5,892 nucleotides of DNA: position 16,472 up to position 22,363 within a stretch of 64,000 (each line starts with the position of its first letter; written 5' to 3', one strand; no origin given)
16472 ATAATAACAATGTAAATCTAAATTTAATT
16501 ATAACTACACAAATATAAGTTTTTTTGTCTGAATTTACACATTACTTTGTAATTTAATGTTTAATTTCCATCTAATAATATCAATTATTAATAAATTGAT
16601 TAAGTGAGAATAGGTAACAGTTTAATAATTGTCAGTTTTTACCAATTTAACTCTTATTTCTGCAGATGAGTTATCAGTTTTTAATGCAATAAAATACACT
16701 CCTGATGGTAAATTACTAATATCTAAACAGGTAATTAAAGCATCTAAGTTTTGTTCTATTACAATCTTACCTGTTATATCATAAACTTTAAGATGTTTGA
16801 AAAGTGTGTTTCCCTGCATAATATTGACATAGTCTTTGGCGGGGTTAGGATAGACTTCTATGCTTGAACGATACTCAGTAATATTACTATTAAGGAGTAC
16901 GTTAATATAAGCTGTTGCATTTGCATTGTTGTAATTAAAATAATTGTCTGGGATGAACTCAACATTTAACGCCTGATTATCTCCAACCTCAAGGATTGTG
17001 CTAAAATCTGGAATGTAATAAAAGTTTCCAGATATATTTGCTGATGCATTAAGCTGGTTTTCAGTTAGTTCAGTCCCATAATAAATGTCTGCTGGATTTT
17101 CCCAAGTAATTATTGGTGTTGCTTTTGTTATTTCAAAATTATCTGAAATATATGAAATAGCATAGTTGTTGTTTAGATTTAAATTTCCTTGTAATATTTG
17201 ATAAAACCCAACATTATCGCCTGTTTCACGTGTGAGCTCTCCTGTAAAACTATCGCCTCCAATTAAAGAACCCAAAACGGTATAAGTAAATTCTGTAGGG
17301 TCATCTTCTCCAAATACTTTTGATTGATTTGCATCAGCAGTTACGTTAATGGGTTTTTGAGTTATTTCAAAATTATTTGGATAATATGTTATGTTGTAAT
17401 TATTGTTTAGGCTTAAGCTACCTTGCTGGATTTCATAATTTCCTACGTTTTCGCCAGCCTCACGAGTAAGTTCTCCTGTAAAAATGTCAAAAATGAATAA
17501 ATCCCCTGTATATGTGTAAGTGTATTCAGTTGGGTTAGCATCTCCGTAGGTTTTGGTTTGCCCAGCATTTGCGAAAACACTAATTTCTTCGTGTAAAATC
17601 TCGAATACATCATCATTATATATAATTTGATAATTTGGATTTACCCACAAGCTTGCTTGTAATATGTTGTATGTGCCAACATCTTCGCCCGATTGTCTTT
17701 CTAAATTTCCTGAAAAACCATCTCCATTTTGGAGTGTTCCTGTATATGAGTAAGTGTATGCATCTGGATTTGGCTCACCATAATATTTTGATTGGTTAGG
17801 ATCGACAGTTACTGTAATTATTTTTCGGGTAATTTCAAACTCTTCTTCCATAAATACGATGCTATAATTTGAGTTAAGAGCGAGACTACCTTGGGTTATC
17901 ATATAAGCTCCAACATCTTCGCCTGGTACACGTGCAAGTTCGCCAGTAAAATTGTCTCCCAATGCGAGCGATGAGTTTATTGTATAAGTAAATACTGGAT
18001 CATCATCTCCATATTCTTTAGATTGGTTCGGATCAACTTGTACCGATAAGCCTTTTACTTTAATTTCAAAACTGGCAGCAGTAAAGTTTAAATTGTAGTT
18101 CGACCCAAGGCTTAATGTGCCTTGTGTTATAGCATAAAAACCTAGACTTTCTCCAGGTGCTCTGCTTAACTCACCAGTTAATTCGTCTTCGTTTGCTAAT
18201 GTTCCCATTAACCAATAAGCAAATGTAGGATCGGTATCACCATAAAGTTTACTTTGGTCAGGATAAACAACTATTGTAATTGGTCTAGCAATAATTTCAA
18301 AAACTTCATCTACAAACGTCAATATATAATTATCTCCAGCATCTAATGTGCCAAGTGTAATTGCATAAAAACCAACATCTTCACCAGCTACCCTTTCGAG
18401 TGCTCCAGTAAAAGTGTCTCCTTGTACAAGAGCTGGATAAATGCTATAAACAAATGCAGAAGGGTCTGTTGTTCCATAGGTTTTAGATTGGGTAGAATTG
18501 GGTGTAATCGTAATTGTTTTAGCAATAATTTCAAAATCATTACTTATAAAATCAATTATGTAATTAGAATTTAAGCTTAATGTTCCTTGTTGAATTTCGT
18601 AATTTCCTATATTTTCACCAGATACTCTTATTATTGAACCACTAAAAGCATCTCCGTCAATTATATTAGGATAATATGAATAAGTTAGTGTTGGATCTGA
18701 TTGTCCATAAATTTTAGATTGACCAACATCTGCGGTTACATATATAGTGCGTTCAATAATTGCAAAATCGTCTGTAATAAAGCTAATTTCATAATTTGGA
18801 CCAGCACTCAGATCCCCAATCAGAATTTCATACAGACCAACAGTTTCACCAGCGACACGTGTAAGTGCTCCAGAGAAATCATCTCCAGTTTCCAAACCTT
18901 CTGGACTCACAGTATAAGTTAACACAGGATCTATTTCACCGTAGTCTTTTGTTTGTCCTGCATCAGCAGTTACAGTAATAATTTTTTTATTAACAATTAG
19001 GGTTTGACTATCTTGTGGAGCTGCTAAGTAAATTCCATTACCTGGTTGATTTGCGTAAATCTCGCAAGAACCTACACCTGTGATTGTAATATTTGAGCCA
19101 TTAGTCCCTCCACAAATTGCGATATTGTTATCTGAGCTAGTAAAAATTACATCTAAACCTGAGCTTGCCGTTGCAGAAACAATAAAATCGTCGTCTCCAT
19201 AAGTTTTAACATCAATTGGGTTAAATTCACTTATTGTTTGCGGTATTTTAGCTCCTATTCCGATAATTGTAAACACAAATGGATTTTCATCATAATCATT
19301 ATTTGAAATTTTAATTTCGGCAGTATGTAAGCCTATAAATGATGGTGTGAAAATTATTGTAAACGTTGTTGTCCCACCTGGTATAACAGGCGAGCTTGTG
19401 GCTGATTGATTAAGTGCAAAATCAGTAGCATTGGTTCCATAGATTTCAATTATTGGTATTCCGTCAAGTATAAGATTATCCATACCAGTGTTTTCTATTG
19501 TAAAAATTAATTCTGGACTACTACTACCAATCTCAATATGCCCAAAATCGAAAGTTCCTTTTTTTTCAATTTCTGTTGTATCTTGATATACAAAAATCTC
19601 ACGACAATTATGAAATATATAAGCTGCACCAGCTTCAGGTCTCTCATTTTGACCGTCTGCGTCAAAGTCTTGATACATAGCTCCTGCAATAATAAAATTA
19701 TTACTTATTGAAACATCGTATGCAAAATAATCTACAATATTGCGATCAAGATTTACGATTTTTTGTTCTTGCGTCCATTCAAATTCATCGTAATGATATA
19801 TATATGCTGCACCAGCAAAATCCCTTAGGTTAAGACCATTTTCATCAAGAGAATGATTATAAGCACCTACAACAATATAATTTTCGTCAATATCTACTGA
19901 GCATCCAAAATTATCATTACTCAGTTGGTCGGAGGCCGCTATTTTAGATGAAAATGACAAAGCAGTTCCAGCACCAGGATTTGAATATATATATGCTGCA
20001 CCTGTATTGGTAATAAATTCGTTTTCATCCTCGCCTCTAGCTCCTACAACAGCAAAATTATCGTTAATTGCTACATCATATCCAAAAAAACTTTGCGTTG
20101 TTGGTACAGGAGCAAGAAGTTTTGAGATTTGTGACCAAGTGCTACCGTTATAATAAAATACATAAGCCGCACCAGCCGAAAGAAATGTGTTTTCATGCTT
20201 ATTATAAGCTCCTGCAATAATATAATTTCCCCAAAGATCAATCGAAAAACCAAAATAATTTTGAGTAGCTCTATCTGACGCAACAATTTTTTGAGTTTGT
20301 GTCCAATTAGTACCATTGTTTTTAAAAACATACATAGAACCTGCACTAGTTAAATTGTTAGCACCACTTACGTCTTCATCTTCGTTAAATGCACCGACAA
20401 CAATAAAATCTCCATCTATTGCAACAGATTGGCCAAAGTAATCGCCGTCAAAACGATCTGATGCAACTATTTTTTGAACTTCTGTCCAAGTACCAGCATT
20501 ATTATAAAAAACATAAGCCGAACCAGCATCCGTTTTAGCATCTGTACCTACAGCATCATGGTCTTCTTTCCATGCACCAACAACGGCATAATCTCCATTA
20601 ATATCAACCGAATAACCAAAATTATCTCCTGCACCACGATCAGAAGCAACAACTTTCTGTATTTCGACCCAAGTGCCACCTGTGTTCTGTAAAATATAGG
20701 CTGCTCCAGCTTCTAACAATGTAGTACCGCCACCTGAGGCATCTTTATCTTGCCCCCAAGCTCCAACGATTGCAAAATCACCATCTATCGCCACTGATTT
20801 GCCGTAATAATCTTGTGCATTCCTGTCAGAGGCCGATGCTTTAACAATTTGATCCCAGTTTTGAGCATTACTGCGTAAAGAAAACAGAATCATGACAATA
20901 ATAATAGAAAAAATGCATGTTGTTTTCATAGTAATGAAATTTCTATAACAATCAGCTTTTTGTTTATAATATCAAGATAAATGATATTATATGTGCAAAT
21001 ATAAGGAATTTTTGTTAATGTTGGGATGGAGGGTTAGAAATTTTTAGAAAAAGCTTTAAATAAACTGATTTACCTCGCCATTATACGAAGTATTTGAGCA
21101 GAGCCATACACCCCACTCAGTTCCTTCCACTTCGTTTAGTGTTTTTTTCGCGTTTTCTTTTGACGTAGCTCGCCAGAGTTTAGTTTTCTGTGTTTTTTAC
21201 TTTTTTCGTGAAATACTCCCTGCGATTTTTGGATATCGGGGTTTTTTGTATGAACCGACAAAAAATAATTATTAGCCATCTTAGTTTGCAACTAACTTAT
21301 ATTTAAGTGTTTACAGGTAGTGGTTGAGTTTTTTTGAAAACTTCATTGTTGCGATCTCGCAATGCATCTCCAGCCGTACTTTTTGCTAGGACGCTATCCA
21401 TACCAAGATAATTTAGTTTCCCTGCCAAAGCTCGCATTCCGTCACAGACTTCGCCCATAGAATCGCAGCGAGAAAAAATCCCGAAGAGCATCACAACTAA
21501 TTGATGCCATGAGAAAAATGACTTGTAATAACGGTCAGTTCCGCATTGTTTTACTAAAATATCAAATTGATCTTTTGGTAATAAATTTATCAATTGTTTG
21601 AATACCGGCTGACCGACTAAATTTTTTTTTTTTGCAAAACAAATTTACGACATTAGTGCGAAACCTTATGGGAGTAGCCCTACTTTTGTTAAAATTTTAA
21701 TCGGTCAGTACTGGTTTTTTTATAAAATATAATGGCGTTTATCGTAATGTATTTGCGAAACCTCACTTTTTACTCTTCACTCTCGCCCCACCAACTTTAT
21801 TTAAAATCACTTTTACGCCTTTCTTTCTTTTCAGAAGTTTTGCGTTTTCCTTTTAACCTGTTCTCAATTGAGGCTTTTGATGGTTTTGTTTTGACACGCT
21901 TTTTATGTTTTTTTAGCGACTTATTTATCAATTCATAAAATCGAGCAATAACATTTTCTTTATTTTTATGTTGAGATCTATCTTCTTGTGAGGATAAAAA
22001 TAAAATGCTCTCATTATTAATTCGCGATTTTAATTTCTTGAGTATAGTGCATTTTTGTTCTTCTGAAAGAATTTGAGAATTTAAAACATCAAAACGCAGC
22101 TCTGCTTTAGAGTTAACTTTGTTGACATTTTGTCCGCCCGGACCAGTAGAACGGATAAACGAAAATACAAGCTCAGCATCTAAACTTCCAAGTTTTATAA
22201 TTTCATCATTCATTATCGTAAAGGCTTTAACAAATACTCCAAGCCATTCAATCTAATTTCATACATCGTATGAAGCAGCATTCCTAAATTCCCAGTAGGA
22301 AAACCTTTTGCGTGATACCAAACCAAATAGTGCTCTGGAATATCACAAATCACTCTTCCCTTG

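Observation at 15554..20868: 818-bp nucleotide-identical tract shared by two tandem giant adhesin genes: a gene-conversion or recombination substrate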

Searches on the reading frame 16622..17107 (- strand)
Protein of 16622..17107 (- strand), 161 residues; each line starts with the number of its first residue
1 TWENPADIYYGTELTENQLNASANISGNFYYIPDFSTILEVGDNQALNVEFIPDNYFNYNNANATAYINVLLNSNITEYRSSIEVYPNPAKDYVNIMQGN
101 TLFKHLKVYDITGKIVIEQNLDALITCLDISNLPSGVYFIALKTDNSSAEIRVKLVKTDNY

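Call 55: find_encoding_contigs(protein=window:16622-17107:-, flank=10000, max_places=10)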
Protein window:16622-17107:- (161 aa): no gene with exactly this product is on record in the collection.

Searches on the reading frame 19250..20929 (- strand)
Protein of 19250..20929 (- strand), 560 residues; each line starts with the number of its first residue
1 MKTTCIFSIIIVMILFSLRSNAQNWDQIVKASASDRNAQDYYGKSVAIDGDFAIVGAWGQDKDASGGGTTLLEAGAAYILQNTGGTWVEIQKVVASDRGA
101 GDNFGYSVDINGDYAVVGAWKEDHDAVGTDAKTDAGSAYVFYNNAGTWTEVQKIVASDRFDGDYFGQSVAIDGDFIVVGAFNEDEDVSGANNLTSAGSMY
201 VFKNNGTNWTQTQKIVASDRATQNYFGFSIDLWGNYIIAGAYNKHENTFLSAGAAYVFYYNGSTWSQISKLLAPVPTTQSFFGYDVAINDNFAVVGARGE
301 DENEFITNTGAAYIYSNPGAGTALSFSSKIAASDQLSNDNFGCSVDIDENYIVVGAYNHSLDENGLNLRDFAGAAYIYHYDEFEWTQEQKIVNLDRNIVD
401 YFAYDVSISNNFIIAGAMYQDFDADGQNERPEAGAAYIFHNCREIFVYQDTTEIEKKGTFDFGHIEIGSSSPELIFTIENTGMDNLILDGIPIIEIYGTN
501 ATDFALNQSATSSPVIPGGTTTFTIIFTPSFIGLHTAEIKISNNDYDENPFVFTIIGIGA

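Call 22: find_homologous_proteins(query=window:19250-20929:-, max_evalue=1e-30)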
Query window:19250-20929:- (560 aa): 5000 proteins with E <= 1e-30 among 8000 candidates; the best 120 are listed.
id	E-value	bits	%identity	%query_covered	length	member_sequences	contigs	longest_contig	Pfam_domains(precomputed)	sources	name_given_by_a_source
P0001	4.3e-278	942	45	77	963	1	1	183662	PF14312.13,PF22232.3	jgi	-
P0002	2.5e-243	827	46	79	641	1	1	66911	PF14312.13,PF18962.8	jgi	jgi:hypothetical protein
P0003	2.2e-211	721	41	75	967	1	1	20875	PF14312.13,PF18962.8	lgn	-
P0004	2.7e-210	718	47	78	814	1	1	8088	PF14312.13,PF18962.8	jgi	jgi:hypothetical protein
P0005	8.2e-210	716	41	76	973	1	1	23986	PF14312.13,PF18962.8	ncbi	ncbi:MAG: T9SS type A sorting domain-containing protein [Chitinophagaceae bacterium]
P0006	5.3e-208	710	44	77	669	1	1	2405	PF14312.13,PF18962.8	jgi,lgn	jgi:hypothetical protein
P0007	4.0e-207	707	48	97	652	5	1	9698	PF14312.13,PF18962.8,PF22544.3,PF22232.3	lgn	-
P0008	8.5e-206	703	49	99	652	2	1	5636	PF14312.13,PF18962.8,PF22232.3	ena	-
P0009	1.8e-198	679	47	79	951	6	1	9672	PF14312.13,PF18962.8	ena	-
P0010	4.5e-197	674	46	76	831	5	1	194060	PF14312.13,PF22232.3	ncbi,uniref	ncbi:FG-GAP repeat protein, partial [uncultured Spirosoma sp.]|uniref:FG-GAP repeat protein n=3 Tax=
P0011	1.2e-194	666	47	79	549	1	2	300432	PF14312.13,PF18962.8,PF22232.3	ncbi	ncbi:MAG: T9SS type A sorting domain-containing protein [Vicingaceae bacterium]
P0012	8.8e-194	663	49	99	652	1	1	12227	PF14312.13,PF18962.8,PF22544.3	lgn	-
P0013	4.9e-192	658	49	99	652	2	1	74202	PF14312.13,PF18962.8,PF22544.3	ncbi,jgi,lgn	-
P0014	3.4e-191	655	41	74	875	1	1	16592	PF14312.13,PF22232.3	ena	-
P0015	3.6e-187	641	47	78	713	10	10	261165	PF14312.13,PF03620.20,PF18962.8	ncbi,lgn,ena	-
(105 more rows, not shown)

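Call 23: find_related_loci(query=window:19250-20929:-, collection=metagenome_contigs, flank=10000)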
Query window:19250-20929:- (560 aa) in metagenome_contigs; peptide patterns used: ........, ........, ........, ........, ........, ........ (x = any residue, [..] = any of these).
76 stretches matched a pattern; 9 encode a relative of the query (tblastn E <= 1e-3); 9 distinct loci.
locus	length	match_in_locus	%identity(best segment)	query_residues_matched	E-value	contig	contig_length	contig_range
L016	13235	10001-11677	78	1-560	0e+0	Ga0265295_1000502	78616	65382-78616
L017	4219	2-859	77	25-560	4e-148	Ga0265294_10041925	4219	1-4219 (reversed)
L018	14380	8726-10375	40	24-559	3e-102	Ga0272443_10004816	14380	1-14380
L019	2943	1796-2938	50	1-462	2e-103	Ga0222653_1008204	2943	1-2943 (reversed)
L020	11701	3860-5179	37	3-440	2e-71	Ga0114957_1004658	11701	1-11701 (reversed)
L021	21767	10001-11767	44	449-559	3e-17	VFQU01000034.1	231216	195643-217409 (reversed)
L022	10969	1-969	41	450-559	6e-15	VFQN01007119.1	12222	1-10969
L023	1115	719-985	37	461-557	1e-11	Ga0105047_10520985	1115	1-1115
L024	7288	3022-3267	42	473-555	2e-10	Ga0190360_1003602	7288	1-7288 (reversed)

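Call 35: search_protein_families(library=pfam, proteins=[L016:8498-9814:+], max_evalue=0.01)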
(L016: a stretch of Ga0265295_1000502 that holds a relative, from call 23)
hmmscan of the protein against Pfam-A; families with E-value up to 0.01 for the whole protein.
L016:8498-9814:+ (438 aa): 4 families
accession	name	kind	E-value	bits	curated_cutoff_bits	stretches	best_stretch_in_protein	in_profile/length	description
PF00270.35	DEAD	-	2.9e-47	160.9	26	1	25-191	1-165/167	DEAD/DEAH box helicase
PF00271.37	Helicase_C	-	1.4e-30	106.2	23.5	1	229-338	2-109/110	Helicase conserved C-terminal domain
PF04851.21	ResIII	-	1.5e-10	41.6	22.5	1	44-187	29-163/164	Type III restriction enzyme, res subunit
PF22590.2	Cas3-like_C_2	-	0.00031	21.4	27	1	244-339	3-105/106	CRISPR-associated nuclease/helicase Cas3, C-terminal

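Call 51: predict_structure(alignment_id=A1)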
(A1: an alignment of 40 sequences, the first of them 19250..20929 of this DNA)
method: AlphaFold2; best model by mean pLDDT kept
length: 560 residues; sequences in the alignment: 40
mean_pLDDT: 93.2   pTM: 0.89
mean pLDDT of the five models: 93.2, 93.2, 93.1, 93.1, 92.6
residues with pLDDT >= 90: 456; 70-90: 91; 50-70: 7; < 50: 6
segments of 3 or more residues with pLDDT < 50: 17-22
pLDDT, mean of each block of 10 residues (from residue 1): 75 57 80 95 97 97 82 97 90 95 98 98 91 97 96 96 98 98 93 96 94 97 97 98 93 98 96 94 98 97 86 93 94 92 97 97 90 96 86 94 97 97 92 97 92 91 96 97 89 92 97 94 98 97 87 96
secondary structure, 60 per line:
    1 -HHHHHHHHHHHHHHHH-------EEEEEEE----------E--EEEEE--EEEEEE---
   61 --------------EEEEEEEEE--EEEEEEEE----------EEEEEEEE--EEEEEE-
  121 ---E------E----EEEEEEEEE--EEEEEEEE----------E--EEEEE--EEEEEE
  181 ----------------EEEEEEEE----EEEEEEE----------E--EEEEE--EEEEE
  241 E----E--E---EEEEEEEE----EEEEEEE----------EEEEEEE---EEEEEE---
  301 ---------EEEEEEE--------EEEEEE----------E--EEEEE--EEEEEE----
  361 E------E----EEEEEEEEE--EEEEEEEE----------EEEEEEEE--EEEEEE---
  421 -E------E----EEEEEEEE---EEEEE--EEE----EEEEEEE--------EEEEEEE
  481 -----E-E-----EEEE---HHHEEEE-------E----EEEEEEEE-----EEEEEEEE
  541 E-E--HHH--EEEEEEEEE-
elements in order: H2-17 E25-31 E45-49 E52-57 E75-83 E86-93 E104-111 E114-119 E136-144 E147-154 E168-172 E175-180 E197-204 E209-215 E229-233 E236-241 E253-260 E265-271 E282-288 E292-297 E310-316 E325-330 E344-348 E351-356 E373-381 E384-391 E402-409 E412-417 E434-441 E445-449 E452-454 E459-465 E474-480 E494-497 E504-507 E520-527 E533-541 E551-559
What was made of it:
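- On Integrin-alpha-like FG-GAP propeller adhesin: The AF2 model has pLDDT 93 with 7 x 4 strands (call 51).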

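Call 56: fold_search(model_id=the predicted structure, library=pdb)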
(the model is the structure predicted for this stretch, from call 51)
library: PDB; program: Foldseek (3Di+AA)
matches with E <= 10: 1564; with E <= 0.001: 295
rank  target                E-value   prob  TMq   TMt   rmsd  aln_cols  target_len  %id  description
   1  4irz_A                3.8e-22  1.00  0.52  0.49   8.9       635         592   15  Crystal structure of A4b7 headpiece complexed with Fab Natalizumab (released 2013-09-25)
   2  3v4v_C                3.3e-21  1.00  0.52  0.50  11.1       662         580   15  crystal structure of a4b7 headpiece complexed with Fab ACT-1 and RO0505376 (released 2012-01-11)
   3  7ceb_A                4.9e-21  1.00  0.54  0.55   9.6       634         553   14  Crystal structure of alpha6beta1 integrin headpiece (released 2021-06-23)
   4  3v4p_A                5.4e-21  1.00  0.53  0.52   9.5       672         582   14  crystal structure of a4b7 headpiece complexed with Fab ACT-1 (released 2012-01-11)
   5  3v4p_C                9.8e-21  1.00  0.53  0.52  11.0       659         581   15  crystal structure of a4b7 headpiece complexed with Fab ACT-1 (released 2012-01-11)
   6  4o02_A                2.3e-19  1.00  0.54  0.35  10.8       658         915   13  AlphaVBeta3 integrin in complex with monoclonal antibody FAB fragment. (released 2014-04-02)
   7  4mmx_A                3.5e-19  1.00  0.37  0.24  22.4       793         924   13  Integrin AlphaVBeta3 ectodomain bound to the tenth domain of Fibronectin (released 2014-03-26)
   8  8xen_A                4.1e-19  1.00  0.36  0.24  30.2       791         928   13  Cryo-EM structure of integrin ITGAV/ITGB3 complex, conformation 4 (released 2024-12-18)
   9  8xek_A                5.1e-19  1.00  0.53  0.51  10.7       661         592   13  Cryo-EM structure of integrin ITGAV/ITGB3 complex, conformation 2 (released 2024-12-18)
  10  5es4_G                5.4e-19  1.00  0.54  0.36   9.9       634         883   12  RE-REFINEMENT OF INTEGRIN ALPHAXBETA2 ECTODOMAIN IN THE CLOSED/BENT CONFORMATION (released 2016-03-02)
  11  6djp_A                6.0e-19  1.00  0.55  0.52  11.1       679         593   13  Integrin alpha-v beta-8 in complex with the Fabs 8B8 and 68 (released 2018-07-25)
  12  8w30_A                6.0e-19  1.00  0.55  0.53  11.5       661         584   13  Crystal structure of alpha-V beta-1 integrin headpiece in complex with TR01225179 (released 2025-01-01)
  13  7nwl_A                6.3e-19  1.00  0.52  0.49  11.8       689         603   13  Cryo-EM structure of human integrin alpha5beta1 (open form) in complex with fibronectin and TS2/16 Fv-clasp (released 2021-06-02)
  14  6om2_C                6.7e-19  1.00  0.53  0.50  10.8       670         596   13  Crystal structure of atypical integrin alphaV beta8 with proTGF-beta1 ligand peptide (released 2019-12-11)
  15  5ffo_E                6.7e-19  1.00  0.52  0.50  12.0       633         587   12  Integrin alpha V beta 6 in complex with pro-TGF-beta (released 2017-01-25)
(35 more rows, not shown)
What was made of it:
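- On Integrin-alpha-like FG-GAP propeller adhesin: The top Foldseek hits are integrin alpha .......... (call 56).
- Closest known: Integrin alpha-subunit headpiece. Same: Foldseek E-values are 1e-22 to 1e-17, probability is 1.00 and TM-score is about 0.5 (calls 51, 56).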

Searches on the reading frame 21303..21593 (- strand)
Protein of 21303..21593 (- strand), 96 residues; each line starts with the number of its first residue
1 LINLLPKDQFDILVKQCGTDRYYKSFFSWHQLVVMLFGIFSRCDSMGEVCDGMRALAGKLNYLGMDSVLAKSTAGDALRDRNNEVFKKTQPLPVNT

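Call 35: search_protein_families(library=pfam, proteins=[window:21303-21593:-], max_evalue=0.01)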
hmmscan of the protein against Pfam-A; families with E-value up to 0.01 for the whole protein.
window:21303-21593:- (96 aa): 1 family
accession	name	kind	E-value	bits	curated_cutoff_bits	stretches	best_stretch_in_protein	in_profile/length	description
PF14294.11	DUF4372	-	1.7e-18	67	25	1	2-65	10-73/74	Domain of unknown function (DUF4372)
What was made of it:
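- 21303..21593 (-): A truncated IS4-type transposase N-terminus (DUF4372), immediately upstream of the B promoter region. It lies near the point (about window 21251) where similarity to the related contig L016 ends. Pfam E = 1.7e-18 (call 35).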

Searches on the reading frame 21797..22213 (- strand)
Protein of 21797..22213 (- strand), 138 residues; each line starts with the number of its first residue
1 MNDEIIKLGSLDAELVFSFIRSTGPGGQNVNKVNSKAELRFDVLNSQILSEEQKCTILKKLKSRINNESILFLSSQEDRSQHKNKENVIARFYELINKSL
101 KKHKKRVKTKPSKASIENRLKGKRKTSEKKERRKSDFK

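Call 28: search_protein_families(library=pfam, proteins=[window:21797-22213:-], max_evalue=0.001)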
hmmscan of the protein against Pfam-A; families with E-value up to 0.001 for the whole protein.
window:21797-22213:- (138 aa): 1 family
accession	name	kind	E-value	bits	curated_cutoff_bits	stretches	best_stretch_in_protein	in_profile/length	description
PF00472.26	RF-1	-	1.6e-16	60.7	35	1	12-132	9-110/116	RF-1 domain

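Call 52: find_encoding_contigs(protein=window:21797-22213:-, flank=10000, max_places=10)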
Protein window:21797-22213:- (138 aa): 3 contigs read that carry it; 1 place shown.
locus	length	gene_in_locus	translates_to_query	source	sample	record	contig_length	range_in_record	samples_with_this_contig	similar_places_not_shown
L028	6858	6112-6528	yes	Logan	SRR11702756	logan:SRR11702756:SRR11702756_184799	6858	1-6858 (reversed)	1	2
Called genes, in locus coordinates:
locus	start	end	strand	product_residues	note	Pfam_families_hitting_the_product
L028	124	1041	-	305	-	-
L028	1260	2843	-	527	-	-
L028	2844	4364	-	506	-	-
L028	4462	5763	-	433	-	PF14771:DUF4476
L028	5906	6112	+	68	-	PF12843:QSregVF_b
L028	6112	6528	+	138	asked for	PF00472:RF-1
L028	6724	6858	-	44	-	?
